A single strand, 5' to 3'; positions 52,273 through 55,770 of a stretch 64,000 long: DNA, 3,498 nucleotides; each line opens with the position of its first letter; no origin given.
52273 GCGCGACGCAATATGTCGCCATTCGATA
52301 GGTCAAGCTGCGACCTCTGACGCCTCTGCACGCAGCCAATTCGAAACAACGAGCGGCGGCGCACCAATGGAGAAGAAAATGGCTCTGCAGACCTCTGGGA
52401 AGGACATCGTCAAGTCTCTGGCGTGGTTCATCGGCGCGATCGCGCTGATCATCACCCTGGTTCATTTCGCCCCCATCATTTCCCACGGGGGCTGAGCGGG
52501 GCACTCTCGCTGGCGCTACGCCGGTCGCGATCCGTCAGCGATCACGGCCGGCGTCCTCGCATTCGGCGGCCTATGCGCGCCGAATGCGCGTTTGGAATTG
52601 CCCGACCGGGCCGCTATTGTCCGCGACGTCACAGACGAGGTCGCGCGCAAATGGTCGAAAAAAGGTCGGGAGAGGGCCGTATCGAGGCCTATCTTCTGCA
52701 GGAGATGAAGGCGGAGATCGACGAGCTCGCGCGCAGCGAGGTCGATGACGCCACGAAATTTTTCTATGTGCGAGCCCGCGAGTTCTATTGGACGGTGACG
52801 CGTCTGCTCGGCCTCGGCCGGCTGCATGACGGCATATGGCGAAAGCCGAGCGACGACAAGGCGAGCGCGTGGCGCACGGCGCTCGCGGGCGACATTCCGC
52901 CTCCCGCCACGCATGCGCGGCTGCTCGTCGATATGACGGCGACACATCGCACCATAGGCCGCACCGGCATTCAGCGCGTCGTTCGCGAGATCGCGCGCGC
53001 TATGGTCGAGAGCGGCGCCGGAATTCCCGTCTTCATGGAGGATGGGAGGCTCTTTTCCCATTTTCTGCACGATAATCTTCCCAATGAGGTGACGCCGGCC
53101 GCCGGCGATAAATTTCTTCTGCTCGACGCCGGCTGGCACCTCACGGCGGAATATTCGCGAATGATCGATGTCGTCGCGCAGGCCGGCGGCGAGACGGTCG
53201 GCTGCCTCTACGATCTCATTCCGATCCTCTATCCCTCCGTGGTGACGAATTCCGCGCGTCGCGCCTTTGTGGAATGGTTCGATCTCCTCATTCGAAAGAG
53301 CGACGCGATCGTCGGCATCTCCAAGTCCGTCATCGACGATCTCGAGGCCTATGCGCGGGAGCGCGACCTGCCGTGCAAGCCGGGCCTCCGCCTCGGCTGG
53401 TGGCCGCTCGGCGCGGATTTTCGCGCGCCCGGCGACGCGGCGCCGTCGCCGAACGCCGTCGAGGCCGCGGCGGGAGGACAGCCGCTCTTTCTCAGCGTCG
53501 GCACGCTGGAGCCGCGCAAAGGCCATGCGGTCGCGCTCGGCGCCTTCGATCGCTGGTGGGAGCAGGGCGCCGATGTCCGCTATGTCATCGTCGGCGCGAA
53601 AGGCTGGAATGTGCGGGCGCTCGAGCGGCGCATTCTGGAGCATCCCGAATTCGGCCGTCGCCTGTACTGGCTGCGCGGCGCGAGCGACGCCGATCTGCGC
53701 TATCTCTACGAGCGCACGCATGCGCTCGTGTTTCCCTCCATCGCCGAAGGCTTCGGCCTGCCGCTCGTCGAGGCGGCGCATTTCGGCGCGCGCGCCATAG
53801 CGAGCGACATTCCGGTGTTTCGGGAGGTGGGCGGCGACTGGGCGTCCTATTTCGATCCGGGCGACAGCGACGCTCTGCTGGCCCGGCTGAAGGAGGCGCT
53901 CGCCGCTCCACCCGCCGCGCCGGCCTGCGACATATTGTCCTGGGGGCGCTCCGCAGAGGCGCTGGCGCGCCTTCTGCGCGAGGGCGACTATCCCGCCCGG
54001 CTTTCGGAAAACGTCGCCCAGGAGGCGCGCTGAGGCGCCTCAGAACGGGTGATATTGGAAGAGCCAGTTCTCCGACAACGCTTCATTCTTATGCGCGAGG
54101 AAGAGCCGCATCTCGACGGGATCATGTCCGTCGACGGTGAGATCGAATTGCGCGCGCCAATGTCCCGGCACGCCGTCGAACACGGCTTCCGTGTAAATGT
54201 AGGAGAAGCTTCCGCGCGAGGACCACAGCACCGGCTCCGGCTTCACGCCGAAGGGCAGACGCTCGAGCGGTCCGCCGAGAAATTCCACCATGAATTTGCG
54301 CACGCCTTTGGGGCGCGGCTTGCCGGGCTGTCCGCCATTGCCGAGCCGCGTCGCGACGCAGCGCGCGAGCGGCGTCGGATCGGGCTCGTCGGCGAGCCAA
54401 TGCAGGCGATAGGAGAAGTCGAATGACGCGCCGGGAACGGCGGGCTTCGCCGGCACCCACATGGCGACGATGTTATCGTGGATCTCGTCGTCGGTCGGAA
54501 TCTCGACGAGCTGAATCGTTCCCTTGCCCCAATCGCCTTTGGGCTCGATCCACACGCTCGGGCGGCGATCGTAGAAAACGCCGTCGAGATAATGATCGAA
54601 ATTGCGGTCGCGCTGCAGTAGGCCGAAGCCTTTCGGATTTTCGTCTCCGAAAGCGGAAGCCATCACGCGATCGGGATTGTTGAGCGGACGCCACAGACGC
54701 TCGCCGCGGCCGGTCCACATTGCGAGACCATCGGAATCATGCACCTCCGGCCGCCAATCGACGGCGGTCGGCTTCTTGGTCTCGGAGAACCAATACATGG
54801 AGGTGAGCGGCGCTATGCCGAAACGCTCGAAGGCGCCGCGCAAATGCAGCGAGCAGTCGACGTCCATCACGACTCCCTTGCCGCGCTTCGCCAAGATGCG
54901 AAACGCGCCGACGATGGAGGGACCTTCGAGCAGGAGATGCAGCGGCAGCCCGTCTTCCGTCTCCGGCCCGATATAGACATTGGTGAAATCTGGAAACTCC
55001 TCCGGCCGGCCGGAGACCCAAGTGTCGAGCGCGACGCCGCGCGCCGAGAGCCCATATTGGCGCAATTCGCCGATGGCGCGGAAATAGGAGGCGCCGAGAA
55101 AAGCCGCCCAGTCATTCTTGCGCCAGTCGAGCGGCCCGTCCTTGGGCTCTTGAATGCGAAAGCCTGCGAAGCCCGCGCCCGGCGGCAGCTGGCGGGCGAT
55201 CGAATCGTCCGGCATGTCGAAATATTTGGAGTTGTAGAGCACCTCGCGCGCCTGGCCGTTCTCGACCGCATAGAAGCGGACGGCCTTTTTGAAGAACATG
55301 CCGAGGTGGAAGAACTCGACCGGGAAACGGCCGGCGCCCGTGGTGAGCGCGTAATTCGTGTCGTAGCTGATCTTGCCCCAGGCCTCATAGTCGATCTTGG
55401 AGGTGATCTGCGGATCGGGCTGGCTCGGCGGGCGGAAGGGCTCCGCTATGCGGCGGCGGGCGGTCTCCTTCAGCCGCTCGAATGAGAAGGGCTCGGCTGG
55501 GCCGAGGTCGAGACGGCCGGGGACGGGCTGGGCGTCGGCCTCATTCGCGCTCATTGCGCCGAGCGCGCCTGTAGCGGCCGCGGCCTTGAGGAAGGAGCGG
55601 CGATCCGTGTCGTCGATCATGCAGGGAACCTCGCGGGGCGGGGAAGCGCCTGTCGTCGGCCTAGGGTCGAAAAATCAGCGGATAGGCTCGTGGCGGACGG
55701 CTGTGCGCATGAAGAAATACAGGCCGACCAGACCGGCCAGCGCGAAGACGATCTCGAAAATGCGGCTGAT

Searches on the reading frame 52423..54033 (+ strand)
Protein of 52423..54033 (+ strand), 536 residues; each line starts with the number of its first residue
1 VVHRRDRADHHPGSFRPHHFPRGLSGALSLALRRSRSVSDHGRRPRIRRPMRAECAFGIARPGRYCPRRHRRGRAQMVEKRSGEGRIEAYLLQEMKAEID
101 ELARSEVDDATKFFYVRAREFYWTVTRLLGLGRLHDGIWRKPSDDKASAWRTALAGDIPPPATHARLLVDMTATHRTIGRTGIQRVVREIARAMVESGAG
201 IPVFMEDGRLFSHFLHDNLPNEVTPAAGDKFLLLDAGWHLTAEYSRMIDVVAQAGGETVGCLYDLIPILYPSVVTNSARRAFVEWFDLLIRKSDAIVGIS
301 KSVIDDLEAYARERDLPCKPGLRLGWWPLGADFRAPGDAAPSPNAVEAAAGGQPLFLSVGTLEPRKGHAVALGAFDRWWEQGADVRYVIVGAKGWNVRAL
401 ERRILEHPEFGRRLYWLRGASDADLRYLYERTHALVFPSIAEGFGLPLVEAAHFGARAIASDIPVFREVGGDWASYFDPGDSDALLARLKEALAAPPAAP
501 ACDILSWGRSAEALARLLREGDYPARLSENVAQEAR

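Call 58: search_protein_families(library=pfam, proteins=[window:52423-54033:+], max_evalue=0.00001)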
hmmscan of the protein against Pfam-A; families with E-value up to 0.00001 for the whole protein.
window:52423-54033:+ (536 aa): 3 families
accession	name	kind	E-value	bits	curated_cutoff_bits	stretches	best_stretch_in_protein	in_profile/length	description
PF00534.26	Glycos_transf_1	-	1e-24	87.4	26.4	1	348-497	10-160/172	Glycosyl transferases group 1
PF13692.12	Glyco_trans_1_4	-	7.9e-16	59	27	1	354-493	2-140/142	Glycosyl transferases group 1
PF20706.3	GT4-conflict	-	3e-07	30.2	26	1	345-455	189-305/385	Family 4 Glycosyltransferase in conflict systems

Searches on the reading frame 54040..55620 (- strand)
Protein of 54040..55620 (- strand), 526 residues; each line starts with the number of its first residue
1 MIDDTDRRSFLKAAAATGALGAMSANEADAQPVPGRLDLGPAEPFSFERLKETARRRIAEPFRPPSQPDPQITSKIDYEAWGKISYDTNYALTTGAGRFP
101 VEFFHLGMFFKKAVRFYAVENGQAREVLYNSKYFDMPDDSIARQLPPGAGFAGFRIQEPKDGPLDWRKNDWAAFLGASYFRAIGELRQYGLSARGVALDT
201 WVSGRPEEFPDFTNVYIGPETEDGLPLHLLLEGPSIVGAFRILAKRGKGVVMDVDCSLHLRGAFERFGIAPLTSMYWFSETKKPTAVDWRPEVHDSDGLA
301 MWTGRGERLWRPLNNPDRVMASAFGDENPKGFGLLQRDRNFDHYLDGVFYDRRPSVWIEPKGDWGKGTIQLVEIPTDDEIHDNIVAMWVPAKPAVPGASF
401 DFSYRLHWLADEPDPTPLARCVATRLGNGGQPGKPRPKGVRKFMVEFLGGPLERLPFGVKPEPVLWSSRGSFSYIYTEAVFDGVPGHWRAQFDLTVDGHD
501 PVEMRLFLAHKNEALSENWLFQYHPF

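Call 58: search_protein_families(library=pfam, proteins=[window:54040-55620:-], max_evalue=0.00001)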
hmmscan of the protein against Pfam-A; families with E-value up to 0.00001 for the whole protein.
window:54040-55620:- (526 aa): 1 family
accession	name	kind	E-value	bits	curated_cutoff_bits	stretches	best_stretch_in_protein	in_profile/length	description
PF04349.18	MdoG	-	4.1e-175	583.8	25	1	45-523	1-478/478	Periplasmic glucan biosynthesis protein, MdoG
